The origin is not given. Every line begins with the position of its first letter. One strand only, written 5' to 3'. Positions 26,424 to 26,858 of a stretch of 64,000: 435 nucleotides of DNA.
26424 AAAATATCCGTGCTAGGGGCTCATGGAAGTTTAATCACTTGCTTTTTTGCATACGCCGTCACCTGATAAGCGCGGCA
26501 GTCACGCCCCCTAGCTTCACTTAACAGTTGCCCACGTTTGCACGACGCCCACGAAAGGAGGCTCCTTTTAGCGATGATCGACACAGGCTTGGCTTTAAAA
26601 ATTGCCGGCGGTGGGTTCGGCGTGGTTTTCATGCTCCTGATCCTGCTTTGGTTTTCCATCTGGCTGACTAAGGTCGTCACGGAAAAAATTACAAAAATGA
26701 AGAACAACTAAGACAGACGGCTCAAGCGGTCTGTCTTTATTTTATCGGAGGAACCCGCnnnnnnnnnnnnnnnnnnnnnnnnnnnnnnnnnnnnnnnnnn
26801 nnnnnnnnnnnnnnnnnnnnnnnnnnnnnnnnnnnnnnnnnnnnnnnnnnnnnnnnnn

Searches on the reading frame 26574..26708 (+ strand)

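Call 22: search_protein_families(library=pfam, proteins=[window:26574-26708:+], max_evalue=10)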
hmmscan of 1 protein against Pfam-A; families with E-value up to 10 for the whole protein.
window:26574-26708:+ (45 aa): 3 families
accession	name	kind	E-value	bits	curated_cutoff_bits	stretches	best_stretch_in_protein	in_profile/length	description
PF04277.18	OAD_gamma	-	1.9e-05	25.7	27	1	7-44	3-40/76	Oxaloacetate decarboxylase, gamma chain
PF11460.13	DUF3007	-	0.037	14.7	25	1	4-43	27-66/96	Protein of unknown function (DUF3007)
PF23020.1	PEX14-like_2nd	-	0.11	13.2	23.2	1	8-41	15-48/120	Peroxisomal membrane protein PEX14-like, central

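Call 76: search_protein_families(library=pfam, alignment_id=A4, max_evalue=0.01)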
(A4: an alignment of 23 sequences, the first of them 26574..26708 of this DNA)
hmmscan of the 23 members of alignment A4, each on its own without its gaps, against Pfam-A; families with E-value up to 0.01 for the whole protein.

A. member 1, window:26574-26708:+ (45 aa): 1 family
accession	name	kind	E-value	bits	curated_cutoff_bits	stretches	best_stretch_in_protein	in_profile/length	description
PF04277.18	OAD_gamma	-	1.9e-05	25.7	27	1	7-44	3-40/76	Oxaloacetate decarboxylase, gamma chain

B. families by the number of members that match (of 23 scanned): 2 families
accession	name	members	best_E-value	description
PF04277.18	OAD_gamma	21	6.2e-11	Oxaloacetate decarboxylase, gamma chain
PF10260.14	SAYSvFN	1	0.0075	Uncharacterized conserved domain (SAYSvFN)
